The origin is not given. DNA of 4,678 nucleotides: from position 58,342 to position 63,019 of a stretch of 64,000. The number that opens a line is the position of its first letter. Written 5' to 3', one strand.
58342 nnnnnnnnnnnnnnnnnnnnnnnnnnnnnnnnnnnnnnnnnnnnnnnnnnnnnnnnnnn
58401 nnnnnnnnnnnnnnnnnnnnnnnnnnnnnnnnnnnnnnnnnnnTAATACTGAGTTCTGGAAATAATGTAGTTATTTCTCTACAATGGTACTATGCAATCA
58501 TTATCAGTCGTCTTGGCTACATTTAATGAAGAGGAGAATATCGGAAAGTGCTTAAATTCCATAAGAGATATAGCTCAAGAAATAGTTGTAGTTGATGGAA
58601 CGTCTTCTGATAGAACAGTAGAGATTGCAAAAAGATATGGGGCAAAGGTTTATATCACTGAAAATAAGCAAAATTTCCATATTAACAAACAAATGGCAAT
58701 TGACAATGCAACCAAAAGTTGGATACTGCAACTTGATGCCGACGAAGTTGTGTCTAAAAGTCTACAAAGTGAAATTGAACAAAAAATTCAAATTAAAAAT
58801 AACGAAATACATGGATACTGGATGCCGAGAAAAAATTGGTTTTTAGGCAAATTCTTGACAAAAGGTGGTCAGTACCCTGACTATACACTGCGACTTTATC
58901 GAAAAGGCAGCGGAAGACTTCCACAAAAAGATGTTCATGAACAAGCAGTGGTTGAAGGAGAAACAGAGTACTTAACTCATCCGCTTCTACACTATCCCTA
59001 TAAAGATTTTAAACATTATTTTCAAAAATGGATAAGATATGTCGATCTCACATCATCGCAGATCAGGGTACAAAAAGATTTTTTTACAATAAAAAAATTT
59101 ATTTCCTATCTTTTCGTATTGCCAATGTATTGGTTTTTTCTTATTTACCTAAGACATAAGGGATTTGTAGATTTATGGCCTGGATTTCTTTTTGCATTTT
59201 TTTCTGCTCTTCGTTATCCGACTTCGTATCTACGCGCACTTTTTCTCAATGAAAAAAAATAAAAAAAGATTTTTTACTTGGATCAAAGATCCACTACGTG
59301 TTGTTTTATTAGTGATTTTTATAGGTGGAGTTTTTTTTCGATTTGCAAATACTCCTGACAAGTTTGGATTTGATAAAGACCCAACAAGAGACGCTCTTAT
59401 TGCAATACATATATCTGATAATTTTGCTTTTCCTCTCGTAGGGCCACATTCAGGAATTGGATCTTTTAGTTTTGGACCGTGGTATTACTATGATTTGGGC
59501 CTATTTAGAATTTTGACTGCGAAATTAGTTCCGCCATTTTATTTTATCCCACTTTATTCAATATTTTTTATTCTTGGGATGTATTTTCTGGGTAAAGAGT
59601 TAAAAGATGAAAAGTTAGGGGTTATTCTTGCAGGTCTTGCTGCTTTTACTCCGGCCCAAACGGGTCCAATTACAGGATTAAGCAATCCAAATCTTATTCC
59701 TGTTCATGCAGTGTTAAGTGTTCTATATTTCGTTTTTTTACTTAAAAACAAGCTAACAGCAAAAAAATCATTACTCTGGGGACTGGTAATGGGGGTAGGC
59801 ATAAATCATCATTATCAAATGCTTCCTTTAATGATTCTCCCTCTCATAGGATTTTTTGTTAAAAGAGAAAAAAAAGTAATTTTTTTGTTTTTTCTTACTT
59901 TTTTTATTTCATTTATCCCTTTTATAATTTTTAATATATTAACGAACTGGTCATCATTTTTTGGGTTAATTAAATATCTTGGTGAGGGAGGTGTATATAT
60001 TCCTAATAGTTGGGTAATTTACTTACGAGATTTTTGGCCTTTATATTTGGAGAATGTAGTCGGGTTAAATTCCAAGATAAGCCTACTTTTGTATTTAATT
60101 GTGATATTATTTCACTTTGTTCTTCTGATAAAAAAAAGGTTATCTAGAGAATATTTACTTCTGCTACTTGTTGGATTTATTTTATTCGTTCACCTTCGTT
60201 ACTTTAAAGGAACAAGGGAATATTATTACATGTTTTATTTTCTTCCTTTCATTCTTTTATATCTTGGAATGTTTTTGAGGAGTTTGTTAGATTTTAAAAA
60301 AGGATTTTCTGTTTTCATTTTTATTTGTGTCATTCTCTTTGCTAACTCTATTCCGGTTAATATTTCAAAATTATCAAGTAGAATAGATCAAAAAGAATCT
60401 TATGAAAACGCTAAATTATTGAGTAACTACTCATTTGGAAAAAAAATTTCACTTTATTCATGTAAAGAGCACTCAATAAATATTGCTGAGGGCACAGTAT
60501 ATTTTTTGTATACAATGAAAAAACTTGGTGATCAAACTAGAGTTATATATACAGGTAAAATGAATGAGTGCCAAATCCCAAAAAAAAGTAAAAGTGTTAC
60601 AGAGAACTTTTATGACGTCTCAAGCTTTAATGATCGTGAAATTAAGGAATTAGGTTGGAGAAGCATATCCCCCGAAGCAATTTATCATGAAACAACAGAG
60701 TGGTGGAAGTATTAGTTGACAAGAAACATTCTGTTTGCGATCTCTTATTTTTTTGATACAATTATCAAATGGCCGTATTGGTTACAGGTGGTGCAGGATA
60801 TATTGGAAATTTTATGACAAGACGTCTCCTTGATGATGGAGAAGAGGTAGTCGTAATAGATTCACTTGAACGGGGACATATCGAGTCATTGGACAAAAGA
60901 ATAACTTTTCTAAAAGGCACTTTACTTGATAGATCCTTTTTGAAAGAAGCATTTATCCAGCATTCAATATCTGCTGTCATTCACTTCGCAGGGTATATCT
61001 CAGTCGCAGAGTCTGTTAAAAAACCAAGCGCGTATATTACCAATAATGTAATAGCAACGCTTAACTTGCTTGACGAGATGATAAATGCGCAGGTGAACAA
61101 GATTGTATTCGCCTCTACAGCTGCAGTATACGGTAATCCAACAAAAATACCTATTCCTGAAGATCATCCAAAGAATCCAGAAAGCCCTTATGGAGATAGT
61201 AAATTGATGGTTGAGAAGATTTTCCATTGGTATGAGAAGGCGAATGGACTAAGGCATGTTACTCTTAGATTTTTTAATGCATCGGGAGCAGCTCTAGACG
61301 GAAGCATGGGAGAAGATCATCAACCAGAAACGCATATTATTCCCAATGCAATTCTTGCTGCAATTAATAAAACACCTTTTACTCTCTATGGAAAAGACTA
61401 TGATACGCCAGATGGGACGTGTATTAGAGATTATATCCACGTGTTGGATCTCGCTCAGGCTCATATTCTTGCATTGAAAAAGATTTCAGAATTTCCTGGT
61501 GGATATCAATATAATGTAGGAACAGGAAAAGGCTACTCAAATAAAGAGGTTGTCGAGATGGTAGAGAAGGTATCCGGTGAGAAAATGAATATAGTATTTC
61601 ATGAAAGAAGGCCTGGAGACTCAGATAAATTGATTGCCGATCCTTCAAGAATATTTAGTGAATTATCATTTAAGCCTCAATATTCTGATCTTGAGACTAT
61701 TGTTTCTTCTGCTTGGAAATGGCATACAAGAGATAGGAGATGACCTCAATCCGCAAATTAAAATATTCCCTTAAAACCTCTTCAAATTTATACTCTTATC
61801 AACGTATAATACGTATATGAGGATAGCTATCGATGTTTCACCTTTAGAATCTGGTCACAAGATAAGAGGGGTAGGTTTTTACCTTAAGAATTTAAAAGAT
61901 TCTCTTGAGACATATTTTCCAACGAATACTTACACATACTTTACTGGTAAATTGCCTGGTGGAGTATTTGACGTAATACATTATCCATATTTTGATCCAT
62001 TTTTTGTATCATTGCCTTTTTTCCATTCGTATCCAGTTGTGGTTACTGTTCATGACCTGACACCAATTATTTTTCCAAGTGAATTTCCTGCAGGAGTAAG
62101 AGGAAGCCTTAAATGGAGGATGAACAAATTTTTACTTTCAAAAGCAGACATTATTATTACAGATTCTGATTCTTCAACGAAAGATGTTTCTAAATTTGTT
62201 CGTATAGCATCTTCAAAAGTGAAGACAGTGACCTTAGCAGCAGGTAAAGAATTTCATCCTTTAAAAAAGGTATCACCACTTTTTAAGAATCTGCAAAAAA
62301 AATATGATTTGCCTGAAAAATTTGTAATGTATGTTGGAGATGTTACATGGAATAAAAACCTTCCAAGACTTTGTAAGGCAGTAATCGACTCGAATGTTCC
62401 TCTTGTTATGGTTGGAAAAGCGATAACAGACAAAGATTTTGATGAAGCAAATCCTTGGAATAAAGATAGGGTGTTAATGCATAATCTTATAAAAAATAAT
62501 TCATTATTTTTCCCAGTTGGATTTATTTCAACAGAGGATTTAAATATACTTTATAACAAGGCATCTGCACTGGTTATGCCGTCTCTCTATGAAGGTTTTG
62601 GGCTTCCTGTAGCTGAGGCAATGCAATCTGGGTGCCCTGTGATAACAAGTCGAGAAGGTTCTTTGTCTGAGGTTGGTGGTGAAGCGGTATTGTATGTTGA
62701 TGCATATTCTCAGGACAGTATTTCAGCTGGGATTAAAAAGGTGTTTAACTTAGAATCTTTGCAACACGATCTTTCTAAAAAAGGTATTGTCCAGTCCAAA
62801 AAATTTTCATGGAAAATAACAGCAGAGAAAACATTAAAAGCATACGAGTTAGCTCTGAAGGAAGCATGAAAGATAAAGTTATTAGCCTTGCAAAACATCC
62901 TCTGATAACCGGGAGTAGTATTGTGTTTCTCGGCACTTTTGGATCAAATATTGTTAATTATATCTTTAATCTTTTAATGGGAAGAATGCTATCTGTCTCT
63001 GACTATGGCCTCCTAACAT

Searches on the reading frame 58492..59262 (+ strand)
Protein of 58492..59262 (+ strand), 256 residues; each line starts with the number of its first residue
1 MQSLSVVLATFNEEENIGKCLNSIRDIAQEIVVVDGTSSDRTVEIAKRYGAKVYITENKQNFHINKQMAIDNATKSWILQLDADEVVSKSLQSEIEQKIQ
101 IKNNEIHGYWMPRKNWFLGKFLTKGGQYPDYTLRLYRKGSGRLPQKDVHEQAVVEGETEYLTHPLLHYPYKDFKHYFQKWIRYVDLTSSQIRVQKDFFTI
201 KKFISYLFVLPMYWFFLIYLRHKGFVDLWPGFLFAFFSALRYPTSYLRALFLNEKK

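Call 30: search_protein_families(library=ncbifam, proteins=[window:58492-59262:+], max_evalue=0.00001)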
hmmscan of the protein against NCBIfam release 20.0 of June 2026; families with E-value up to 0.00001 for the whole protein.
window:58492-59262:+ (256 aa): 8 families
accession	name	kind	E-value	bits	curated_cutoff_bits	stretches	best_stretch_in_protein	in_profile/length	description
TIGR04283.1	glyco_like_mftF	equivalog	5.1e-15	55.7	182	1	4-107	1-105/221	TIGR04283 family arsenosugar biosynthesis glycosyltransferase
TIGR04195.1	S_glycosyl_SunS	equivalog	1.2e-12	47.4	350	1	6-95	61-151/421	SunS family peptide S-glycosyltransferase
NF010496.0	PRK13915.1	equivalog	4.8e-10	39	262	1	2-58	31-93/307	glucosyl-3-phosphoglycerate synthase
TIGR04182.1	glyco_TIGR04182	equivalog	8.5e-10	38.5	325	1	5-87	3-85/293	S-layer glycoprotein N-glycosyltransferase AglJ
NF041391.1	DPhHxTase_Halo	equivalog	4.2e-09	35.7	375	1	9-86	2-80/213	dolichyl-phosphate hexose transferase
NF038302.1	EPS_HpsE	equivalog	5.1e-08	32.2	300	1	4-89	3-101/307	hormogonium polysaccharide biosynthesis glycosyltransferase HpsE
NF007482.0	PRK10073.1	equivalog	6.2e-07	28.7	423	1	2-93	6-104/334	glycosyltransferase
NF050050.1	ProtGlycPglI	equivalog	2.8e-06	26.9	500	1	2-108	2-117/306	GalNAc(5)-diNAcBac-PP-undecaprenol beta-1,3-glucosyltransferase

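Call 47: search_protein_families(library=pfam, proteins=[window:58492-59262:+], max_evalue=0.01)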
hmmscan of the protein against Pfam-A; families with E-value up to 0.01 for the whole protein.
window:58492-59262:+ (256 aa): 3 families
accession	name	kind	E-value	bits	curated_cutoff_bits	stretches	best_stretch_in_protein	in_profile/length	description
PF00535.33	Glycos_transf_2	-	1.3e-19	71.2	23.3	1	5-98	1-102/168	Glycosyl transferase family 2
PF13704.12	Glyco_tranf_2_4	-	2.5e-06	28.3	27.5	1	12-88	2-85/98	Glycosyl transferase family 2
PF13641.12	Glyco_tranf_2_3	-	0.0016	18.9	27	1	4-90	3-102/230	Glycosyltransferase like family 2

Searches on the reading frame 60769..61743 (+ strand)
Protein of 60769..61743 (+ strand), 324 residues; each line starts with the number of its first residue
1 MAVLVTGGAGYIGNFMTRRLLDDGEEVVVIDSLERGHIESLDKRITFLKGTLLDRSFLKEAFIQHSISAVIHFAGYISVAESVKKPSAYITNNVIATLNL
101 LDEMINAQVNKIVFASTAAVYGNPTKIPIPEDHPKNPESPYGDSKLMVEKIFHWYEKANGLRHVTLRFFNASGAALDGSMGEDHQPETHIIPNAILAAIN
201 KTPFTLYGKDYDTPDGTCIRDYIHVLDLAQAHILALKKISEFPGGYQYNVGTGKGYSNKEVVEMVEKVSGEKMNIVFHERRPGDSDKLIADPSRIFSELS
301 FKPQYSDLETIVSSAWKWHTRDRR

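Call 47: search_protein_families(library=pfam, proteins=[window:60769-61743:+], max_evalue=0.01)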
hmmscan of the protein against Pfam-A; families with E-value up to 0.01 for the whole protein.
window:60769-61743:+ (324 aa): 11 families
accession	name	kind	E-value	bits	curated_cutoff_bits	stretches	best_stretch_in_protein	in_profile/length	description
PF01370.27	Epimerase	-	2.3e-58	197.9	20.9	1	3-251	1-240/240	NAD dependent epimerase/dehydratase family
PF16363.11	GDP_Man_Dehyd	-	7.8e-57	193.7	27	1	4-306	1-324/332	GDP-mannose 4,6 dehydratase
PF01073.25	3Beta_HSD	-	7.2e-19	68.3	22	1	4-241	1-234/280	3-beta hydroxysteroid dehydrogenase/isomerase family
PF02719.21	Polysacc_synt_2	-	1.9e-14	54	20.2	1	3-173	1-173/293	Polysaccharide biosynthesis protein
PF04321.23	RmlD_sub_bind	-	3.7e-12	46.3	27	1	1-167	1-147/287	RmlD substrate binding domain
PF07993.18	NAD_binding_4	-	1.3e-08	34.7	20.1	1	40-184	58-220/258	Male sterility protein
PF05368.20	NmrA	-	2.1e-06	28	27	1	3-117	5-107/298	NmrA-like family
PF13460.12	NAD_binding_10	-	6.4e-06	26.6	27.2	1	7-125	1-107/184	NAD(P)H-binding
PF08659.16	KR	-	0.00034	21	22.6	1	3-125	3-145/180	KR domain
PF00106.31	adh_short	-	0.0014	18.5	26.6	1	2-114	2-133/195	short chain dehydrogenase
PF02254.24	TrkA_N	-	0.0016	19.2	23.8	1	8-71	5-68/116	TrkA-N domain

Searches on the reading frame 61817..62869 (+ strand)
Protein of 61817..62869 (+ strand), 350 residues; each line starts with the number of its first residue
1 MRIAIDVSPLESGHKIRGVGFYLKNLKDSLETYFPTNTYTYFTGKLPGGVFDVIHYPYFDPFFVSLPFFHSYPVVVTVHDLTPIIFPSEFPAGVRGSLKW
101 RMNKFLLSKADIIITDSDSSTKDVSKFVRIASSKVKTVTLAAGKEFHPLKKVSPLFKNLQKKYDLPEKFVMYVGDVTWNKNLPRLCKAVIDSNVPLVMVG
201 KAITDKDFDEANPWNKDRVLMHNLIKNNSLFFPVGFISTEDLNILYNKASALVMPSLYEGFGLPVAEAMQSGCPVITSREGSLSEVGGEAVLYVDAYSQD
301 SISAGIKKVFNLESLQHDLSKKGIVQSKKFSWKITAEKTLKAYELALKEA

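Call 47: search_protein_families(library=pfam, proteins=[window:61817-62869:+], max_evalue=0.01)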
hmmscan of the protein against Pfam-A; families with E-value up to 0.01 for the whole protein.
window:61817-62869:+ (350 aa): 5 families
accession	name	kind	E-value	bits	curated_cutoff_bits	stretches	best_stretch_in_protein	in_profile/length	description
PF00534.26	Glycos_transf_1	-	4.2e-25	88.7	26.4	1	165-323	13-169/172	Glycosyl transferases group 1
PF13692.12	Glyco_trans_1_4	-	1.1e-15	58.6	27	1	168-309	2-139/142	Glycosyl transferases group 1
PF20706.3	GT4-conflict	-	2.6e-07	30.4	26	1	240-280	273-313/385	Family 4 Glycosyltransferase in conflict systems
PF13439.12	Glyco_transf_4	-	3.5e-07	30.8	28.5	1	51-138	73-162/170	Glycosyltransferase Family 4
PF13579.12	Glyco_trans_4_4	-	0.0008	20.2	29.7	1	47-126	68-144/158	Glycosyl transferase 4-like domain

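Call 53: find_encoding_contigs(protein=window:61817-62869:+, flank=10000, max_places=1)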
Protein window:61817-62869:+ (350 aa): 2 contigs read that carry it; 1 place shown.
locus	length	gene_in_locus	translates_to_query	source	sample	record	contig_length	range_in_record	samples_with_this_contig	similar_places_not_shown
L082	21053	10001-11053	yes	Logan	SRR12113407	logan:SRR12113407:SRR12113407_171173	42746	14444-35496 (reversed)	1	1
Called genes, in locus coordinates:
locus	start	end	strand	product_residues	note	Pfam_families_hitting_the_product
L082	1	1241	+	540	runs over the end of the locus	PF02366:PMT, PF13231:PMT_2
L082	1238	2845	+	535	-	PF13231:PMT_2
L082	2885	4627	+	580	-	-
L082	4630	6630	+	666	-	-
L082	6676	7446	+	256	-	PF00535:Glycos_transf_2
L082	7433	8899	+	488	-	PF13231:PMT_2 (weak)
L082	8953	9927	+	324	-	PF01073:3Beta_HSD, PF01370:Epimerase, PF02719:Polysacc_synt_2, PF04321:RmlD_sub_bind, PF05368:NmrA (faint), PF07993:NAD_binding_4 (faint), PF13460:NAD_binding_10 (weak), PF16363:GDP_Man_Dehyd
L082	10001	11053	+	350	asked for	PF13439:Glyco_transf_4 (weak), PF00534:Glycos_transf_1, PF13692:Glyco_trans_1_4, PF20706:GT4-conflict (weak)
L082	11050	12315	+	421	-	PF01943:Polysacc_synt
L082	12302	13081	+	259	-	PF00535:Glycos_transf_2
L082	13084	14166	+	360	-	PF13439:Glyco_transf_4, PF13579:Glyco_trans_4_4 (weak), PF20706:GT4-conflict, PF00534:Glycos_transf_1, PF13692:Glyco_trans_1_4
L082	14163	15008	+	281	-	PF00535:Glycos_transf_2, PF10111:Glyco_tranf_2_2 (weak), PF13641:Glyco_tranf_2_3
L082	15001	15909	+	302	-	PF00535:Glycos_transf_2, PF10111:Glyco_tranf_2_2, PF13641:Glyco_tranf_2_3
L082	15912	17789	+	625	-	PF13522:GATase_6, PF13537:GATase_7, PF12481:DUF3700 (weak), PF00733:Asn_synthase, PF06508:QueC (faint)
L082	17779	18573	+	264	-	PF13489:Methyltransf_23, PF01209:Ubie_methyltran (weak), PF03141:Methyltransf_29 (weak), PF05148:Methyltransf_8 (weak), PF13847:Methyltransf_31, PF08241:Methyltransf_11, PF08242:Methyltransf_12, PF13649:Methyltransf_25, +1 more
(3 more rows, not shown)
